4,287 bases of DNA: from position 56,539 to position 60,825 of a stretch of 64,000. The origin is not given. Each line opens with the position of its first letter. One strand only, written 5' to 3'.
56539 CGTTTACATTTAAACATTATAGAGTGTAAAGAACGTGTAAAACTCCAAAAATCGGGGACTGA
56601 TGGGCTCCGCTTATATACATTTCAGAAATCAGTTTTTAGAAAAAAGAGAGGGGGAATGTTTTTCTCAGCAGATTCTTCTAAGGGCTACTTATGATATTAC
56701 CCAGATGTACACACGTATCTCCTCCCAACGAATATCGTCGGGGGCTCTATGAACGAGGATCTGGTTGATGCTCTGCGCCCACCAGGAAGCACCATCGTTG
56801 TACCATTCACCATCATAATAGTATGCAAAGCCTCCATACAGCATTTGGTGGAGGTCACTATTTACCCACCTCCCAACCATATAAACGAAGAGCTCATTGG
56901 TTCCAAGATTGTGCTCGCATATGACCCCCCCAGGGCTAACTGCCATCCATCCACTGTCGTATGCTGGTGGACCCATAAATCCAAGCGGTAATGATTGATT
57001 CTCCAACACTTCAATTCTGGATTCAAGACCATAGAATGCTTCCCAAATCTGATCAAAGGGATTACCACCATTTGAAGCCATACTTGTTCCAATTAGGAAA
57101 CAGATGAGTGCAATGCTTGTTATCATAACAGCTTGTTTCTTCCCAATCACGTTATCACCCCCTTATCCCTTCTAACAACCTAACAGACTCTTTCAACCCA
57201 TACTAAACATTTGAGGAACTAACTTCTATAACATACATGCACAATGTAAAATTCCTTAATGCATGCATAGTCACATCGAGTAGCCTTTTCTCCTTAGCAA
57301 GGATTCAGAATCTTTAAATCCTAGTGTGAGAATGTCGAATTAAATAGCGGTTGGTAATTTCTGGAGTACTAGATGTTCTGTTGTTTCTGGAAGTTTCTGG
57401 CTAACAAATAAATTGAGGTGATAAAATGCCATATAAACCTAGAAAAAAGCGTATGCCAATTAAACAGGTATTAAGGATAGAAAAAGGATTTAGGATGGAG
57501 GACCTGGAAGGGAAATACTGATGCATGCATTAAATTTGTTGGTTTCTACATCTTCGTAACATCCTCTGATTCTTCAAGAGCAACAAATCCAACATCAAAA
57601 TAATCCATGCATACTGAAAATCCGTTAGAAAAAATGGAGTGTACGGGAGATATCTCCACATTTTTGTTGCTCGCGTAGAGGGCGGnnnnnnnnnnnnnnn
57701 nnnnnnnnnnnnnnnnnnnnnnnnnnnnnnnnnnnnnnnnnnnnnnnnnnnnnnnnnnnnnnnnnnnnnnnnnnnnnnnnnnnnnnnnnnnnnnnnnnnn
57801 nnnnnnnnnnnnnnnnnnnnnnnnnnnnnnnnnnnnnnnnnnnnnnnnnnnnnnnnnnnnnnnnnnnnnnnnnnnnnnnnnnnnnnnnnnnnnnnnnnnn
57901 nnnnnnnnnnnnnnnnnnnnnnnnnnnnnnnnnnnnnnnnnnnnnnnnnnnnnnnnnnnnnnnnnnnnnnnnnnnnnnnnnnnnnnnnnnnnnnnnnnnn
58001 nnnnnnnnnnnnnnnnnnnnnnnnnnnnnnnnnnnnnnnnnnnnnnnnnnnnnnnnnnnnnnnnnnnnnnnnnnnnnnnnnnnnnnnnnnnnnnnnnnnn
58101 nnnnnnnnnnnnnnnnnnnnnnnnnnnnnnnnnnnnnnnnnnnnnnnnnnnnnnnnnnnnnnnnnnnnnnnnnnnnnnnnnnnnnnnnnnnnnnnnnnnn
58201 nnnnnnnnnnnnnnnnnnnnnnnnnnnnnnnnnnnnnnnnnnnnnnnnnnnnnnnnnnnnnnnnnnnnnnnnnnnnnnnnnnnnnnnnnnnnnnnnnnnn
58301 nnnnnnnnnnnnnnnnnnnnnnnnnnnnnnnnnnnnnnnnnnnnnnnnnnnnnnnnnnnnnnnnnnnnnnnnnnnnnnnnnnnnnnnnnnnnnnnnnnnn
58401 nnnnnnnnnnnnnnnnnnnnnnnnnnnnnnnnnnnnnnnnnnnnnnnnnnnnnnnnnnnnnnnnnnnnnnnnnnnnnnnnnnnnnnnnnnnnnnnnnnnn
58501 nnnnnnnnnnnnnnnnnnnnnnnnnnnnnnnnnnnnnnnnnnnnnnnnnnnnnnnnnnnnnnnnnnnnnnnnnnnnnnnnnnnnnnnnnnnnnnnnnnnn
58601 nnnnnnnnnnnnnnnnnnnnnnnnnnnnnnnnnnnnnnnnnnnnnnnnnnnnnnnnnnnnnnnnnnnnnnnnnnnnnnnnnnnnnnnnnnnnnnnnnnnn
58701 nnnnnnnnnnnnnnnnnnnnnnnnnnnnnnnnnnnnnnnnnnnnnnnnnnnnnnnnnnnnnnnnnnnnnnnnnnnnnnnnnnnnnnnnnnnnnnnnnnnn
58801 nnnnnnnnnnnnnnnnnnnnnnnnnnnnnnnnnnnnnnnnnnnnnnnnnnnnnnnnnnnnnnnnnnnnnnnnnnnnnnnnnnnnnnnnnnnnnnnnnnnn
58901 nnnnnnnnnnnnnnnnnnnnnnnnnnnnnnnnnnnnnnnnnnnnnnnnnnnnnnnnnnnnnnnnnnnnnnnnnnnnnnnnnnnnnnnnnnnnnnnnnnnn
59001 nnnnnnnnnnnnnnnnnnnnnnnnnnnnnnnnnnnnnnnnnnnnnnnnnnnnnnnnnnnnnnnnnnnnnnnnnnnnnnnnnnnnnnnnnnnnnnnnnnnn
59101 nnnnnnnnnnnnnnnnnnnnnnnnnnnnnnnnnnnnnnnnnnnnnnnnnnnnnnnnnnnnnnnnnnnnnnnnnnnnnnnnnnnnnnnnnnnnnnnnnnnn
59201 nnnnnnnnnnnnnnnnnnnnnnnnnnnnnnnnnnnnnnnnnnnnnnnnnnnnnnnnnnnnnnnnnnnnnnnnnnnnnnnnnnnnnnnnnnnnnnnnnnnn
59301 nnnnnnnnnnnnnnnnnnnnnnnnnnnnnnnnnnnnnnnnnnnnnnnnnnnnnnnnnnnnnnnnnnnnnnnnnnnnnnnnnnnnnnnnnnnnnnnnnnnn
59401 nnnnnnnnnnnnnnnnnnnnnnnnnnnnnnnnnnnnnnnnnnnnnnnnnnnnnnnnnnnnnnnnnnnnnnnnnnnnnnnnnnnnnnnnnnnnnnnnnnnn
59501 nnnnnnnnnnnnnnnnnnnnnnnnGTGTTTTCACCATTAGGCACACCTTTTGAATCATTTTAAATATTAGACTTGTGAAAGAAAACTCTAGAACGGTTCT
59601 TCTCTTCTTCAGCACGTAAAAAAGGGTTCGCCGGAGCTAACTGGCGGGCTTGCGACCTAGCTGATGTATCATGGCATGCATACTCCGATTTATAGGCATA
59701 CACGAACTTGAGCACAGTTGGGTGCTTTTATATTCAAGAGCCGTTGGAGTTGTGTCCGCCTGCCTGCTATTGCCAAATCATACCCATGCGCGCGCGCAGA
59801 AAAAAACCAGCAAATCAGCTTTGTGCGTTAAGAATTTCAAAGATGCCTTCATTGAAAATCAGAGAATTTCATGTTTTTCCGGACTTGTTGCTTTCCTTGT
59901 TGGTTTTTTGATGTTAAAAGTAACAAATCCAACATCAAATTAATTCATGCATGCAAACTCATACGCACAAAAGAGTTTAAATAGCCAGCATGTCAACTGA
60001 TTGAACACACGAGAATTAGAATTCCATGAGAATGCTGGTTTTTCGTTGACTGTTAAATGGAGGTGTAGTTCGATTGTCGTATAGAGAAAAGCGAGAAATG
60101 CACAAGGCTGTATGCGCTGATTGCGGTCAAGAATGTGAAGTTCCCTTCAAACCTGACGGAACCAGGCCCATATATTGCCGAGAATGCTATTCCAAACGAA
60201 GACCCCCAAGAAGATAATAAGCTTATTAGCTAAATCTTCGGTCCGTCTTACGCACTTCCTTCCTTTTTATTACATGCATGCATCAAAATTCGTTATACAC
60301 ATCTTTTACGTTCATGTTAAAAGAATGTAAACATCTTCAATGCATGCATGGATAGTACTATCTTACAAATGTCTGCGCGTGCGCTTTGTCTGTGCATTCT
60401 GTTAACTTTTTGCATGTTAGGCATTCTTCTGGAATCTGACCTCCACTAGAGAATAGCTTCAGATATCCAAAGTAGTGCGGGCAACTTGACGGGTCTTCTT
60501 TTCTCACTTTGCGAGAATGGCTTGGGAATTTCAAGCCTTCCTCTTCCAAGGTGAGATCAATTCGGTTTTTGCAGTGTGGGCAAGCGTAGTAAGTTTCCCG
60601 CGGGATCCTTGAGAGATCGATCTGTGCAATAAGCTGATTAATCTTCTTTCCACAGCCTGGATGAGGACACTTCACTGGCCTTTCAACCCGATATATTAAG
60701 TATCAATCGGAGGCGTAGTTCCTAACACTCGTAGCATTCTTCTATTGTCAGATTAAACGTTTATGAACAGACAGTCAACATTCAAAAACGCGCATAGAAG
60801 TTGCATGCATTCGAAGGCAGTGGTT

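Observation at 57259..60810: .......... palindrome almost confined to intergenic DNA and concentrated at gene ends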

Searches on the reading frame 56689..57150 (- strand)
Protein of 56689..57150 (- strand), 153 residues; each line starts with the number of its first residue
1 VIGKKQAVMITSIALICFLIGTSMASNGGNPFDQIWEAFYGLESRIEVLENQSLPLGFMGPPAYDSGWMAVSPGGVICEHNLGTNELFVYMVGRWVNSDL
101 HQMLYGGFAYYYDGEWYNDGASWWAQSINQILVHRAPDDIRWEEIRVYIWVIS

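Call 7: search_protein_families(library=pfam, proteins=[window:56689-57150:-])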
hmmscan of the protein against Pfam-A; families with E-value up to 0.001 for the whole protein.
window:56689-57150:- (153 aa): 0 families

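Call 62: search_protein_families(library=ncbifam, proteins=[window:56689-57150:-], max_evalue=0.01)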
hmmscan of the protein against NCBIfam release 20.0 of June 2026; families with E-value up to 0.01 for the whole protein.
window:56689-57150:- (153 aa): 0 families

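Call 65: find_related_loci(query=window:56689-57150:-, collection=viral_contigs, flank=5000)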
Query window:56689-57150:- (153 aa) in viral_contigs; peptide patterns used: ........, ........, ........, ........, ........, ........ (x = any residue, [..] = any of these).
9 stretches matched a pattern, but none encodes a relative of the query by tblastn (E <= 1e-3).

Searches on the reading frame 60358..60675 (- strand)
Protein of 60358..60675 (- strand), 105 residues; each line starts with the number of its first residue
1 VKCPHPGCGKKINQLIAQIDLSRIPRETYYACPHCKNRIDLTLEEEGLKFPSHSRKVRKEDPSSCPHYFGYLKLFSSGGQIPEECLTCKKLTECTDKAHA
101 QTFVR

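Call 7: search_protein_families(library=pfam, proteins=[window:60358-60675:-])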
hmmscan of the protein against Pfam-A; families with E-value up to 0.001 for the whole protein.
window:60358-60675:- (105 aa): 0 families

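Call 62: search_protein_families(library=ncbifam, proteins=[window:60358-60675:-], max_evalue=0.01)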
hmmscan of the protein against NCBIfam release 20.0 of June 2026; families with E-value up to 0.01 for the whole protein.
window:60358-60675:- (105 aa): 0 families

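Call 64: find_related_loci(query=window:60358-60675:-, collection=viral_contigs, flank=5000)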
Query window:60358-60675:- (105 aa) in viral_contigs; peptide patterns used: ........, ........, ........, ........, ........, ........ (x = any residue, [..] = any of these).
8 stretches matched a pattern, but none encodes a relative of the query by tblastn (E <= 1e-3).
